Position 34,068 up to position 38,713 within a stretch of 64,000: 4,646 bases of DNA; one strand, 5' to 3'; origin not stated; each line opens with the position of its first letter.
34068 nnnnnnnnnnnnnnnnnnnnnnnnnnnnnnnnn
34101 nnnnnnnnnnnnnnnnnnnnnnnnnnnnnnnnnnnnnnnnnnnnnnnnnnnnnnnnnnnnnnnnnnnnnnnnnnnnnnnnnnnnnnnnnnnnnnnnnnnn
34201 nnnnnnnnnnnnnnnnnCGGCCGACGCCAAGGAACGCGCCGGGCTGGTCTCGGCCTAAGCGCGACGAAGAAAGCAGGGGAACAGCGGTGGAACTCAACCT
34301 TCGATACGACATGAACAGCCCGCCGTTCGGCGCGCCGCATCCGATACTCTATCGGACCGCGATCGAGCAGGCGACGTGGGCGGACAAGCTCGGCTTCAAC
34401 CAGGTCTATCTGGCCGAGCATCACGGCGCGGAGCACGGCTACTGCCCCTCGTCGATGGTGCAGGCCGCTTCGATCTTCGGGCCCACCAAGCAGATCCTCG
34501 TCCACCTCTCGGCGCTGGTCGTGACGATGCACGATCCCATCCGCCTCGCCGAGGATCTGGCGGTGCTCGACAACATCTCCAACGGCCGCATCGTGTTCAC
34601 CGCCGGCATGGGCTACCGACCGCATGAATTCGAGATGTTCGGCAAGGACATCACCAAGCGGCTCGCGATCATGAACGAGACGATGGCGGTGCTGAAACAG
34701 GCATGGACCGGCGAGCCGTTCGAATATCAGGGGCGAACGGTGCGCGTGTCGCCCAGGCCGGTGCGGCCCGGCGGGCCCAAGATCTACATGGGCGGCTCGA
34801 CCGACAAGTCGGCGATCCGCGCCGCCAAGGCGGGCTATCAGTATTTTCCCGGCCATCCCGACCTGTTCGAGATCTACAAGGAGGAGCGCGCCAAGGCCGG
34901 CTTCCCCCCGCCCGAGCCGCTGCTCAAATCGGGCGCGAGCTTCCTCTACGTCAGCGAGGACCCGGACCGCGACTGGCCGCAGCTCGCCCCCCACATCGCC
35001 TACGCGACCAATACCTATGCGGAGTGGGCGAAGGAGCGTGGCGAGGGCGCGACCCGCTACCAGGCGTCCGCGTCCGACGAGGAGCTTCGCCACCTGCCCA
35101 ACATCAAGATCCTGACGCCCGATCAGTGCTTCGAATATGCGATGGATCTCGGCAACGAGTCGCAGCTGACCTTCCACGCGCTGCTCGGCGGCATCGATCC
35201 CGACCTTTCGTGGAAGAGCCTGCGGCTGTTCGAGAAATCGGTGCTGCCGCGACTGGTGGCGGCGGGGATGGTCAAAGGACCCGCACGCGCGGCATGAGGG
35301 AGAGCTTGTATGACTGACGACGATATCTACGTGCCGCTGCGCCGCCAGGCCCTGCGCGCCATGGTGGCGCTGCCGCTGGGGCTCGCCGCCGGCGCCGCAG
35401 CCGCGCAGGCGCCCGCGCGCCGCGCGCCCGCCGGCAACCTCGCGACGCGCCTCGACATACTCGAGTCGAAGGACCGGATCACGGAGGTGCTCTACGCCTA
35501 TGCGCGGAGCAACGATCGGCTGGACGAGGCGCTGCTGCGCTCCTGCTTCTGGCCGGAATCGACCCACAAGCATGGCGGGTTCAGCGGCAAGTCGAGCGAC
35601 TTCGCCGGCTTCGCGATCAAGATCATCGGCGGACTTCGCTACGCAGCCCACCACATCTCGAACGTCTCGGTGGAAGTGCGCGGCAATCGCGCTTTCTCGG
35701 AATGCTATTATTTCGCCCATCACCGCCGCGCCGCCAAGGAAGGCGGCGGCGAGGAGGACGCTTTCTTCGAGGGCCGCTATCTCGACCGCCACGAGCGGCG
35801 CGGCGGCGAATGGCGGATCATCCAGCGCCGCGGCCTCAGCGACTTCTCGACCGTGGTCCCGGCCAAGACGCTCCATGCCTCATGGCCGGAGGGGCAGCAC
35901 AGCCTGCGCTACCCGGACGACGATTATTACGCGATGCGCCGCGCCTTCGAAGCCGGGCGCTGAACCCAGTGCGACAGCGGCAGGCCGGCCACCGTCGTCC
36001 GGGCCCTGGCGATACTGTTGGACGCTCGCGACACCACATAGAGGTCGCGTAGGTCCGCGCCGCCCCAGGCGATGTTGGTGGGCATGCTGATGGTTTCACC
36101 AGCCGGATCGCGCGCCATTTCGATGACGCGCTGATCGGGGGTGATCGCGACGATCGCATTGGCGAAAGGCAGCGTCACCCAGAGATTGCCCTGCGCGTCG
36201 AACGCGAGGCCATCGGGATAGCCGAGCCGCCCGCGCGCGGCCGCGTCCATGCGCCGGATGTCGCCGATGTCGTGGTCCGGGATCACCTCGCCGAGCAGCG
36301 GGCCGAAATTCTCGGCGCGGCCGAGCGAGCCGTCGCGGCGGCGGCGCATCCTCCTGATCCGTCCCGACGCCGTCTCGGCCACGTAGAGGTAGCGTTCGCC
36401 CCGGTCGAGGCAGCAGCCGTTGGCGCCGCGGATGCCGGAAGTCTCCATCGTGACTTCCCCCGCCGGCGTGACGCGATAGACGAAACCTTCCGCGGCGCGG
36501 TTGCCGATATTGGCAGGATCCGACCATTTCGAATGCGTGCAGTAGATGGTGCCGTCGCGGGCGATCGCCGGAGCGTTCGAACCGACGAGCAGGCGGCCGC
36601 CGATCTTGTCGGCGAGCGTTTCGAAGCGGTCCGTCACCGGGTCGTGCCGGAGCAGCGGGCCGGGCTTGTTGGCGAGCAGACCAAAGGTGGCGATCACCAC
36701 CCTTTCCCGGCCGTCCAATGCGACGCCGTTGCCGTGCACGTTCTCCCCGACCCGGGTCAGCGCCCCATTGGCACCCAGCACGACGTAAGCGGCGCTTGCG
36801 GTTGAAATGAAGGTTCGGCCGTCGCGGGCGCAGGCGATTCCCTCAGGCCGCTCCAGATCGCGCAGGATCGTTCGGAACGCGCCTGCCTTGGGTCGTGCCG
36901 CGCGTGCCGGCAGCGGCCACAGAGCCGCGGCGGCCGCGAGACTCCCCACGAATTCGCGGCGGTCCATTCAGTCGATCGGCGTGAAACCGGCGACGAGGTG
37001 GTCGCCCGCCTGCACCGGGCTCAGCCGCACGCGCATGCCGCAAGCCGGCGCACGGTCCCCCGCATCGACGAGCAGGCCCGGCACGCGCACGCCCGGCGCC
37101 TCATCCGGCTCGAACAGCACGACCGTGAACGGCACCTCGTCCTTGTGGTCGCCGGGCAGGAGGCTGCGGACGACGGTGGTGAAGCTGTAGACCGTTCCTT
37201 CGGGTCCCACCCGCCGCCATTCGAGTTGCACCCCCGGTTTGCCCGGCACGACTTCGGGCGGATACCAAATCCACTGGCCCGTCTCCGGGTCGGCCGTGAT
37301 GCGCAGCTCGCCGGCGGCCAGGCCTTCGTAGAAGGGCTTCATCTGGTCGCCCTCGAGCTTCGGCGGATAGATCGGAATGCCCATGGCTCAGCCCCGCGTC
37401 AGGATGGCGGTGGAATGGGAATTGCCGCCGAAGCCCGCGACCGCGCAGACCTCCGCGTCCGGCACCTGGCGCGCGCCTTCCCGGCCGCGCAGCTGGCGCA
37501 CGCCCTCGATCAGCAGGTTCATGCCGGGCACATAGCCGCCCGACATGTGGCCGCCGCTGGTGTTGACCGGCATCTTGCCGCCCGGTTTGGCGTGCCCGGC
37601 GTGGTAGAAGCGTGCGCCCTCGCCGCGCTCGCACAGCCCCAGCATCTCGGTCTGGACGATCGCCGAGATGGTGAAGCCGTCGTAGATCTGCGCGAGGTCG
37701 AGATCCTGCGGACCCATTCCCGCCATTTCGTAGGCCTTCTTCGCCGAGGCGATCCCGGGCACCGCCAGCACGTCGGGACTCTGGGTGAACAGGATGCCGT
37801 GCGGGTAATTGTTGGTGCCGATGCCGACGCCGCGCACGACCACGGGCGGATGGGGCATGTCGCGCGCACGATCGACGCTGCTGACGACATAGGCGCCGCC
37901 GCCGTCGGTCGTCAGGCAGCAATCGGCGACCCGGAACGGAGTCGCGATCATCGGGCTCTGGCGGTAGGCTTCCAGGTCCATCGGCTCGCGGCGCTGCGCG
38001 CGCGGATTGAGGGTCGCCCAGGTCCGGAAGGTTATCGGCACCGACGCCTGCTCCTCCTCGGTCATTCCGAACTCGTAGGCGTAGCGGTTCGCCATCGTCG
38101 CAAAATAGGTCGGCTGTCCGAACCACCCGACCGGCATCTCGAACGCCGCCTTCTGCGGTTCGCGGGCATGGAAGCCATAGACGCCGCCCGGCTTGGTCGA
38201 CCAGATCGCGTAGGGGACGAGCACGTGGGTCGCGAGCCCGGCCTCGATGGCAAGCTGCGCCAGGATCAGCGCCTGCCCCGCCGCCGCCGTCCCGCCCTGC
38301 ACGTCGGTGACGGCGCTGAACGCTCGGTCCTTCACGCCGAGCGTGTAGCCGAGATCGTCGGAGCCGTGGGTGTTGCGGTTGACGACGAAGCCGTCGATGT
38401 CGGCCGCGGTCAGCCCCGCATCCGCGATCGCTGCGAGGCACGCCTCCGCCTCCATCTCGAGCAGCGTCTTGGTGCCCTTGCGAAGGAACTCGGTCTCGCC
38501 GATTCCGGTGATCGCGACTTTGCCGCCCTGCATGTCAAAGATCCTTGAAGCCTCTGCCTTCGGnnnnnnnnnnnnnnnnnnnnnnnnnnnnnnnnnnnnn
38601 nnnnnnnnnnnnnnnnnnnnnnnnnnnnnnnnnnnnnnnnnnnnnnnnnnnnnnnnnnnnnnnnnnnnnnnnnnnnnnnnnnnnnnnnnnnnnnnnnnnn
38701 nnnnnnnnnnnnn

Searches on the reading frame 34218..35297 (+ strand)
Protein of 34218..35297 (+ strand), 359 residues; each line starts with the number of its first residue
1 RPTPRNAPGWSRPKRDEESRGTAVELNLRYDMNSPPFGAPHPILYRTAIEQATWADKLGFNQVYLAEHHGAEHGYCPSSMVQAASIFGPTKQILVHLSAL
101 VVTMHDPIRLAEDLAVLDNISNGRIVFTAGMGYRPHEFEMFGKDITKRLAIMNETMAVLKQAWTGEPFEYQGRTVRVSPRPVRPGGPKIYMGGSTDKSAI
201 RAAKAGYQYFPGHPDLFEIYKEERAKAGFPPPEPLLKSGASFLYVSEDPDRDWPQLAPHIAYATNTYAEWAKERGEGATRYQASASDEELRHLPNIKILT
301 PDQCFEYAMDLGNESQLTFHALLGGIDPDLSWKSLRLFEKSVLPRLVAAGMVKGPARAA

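Call 16: search_protein_families(library=pfam, proteins=[window:34218-35297:+], max_evalue=0.00001)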
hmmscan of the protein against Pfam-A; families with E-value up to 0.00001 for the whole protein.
window:34218-35297:+ (359 aa): 1 family
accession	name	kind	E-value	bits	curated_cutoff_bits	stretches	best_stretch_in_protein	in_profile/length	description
PF00296.26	Bac_luciferase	-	3.1e-45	155.4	27.9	1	45-282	22-272/314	Luciferase-like monooxygenase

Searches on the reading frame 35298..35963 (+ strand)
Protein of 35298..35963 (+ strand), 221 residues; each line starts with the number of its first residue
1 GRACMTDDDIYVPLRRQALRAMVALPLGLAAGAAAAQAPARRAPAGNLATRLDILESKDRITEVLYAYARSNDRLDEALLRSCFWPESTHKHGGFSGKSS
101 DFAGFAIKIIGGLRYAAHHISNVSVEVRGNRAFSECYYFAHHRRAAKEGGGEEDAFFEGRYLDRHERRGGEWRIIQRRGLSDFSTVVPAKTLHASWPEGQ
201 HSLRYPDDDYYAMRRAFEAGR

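Call 17: search_protein_families(library=pfam, proteins=[window:35298-35963:+], max_evalue=0.00001)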
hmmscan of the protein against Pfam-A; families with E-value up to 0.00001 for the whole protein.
window:35298-35963:+ (221 aa): 1 family
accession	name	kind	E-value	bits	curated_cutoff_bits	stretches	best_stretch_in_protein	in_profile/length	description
PF13577.12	SnoaL_4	-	1.6e-16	60.9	24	1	55-178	3-126/126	SnoaL-like domain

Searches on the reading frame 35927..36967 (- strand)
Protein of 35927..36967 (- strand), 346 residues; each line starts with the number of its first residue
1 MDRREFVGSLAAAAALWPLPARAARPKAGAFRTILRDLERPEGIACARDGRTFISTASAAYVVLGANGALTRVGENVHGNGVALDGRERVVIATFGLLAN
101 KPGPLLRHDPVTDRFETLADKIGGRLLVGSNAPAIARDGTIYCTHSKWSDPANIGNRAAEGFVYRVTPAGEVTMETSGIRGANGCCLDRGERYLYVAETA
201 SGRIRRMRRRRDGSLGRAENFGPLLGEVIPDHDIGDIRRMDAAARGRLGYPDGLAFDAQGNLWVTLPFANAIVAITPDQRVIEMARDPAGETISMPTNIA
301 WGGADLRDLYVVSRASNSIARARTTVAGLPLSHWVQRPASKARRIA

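Call 17: search_protein_families(library=pfam, proteins=[window:35927-36967:-], max_evalue=0.00001)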
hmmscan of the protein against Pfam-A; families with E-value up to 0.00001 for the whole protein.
window:35927-36967:- (346 aa): 1 family
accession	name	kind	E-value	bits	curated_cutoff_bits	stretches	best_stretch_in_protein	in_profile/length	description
PF08450.18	SGL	-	9.4e-27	94.6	26.3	1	105-313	62-244/246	SMP-30/Gluconolactonase/LRE-like region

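Call 65: search_solved_structures(query=window:35927-36880:-, max_evalue=0.00001)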
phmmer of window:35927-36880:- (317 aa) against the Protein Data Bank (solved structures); distinct sequences matched with E-value up to 0.00001: 9.
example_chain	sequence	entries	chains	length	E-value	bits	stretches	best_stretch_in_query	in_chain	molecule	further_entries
7ris_A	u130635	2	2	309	7.7e-11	44.7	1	74-303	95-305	Beta-propeller lactonase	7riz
8djf_A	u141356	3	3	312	8.1e-11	44.7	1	74-303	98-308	Gluconolactonase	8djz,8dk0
6i38_A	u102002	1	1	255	2.3e-07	33.3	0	219-247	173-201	nv2Pizza6-AYW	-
6i37_A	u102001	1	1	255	3.1e-07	32.9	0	219-247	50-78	nv1Pizza6-AYW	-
6i3b_A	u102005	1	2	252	3.6e-07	32.7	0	219-247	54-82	cPizza6-AYW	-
6f0q_A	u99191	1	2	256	3.9e-07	32.6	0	219-247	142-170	Pizza6-AYW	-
6i3a_A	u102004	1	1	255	2.2e-06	30.1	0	219-247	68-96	v22Pizza6-AYW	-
5d9b_A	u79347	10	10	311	4.3e-06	29.2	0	220-285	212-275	Luciferin regenerating enzyme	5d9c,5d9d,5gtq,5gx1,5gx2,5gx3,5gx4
6i39_A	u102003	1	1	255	5.1e-06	28.9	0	219-247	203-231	v31Pizza6-AYW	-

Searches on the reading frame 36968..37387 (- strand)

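Call 17: search_protein_families(library=pfam, proteins=[window:36968-37387:-], max_evalue=0.00001)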
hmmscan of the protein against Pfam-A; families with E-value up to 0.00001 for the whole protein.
window:36968-37387:- (139 aa): 1 family
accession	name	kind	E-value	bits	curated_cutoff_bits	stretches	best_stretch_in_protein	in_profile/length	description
PF01796.24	OB_ChsH2_C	-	6.9e-10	39.2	27.1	1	57-122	1-62/65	ChsH2, C-terminal OB-fold domain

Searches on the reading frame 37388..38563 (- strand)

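Call 17: search_protein_families(library=pfam, proteins=[window:37388-38563:-], max_evalue=0.00001)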
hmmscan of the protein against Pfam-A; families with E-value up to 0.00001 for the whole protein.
window:37388-38563:- (391 aa): 1 family
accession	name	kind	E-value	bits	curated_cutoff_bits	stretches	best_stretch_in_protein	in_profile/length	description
PF22691.2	Thiolase_C_1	-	1.1e-41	142.3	28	1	260-389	10-143/144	Thiolase C-terminal domain-like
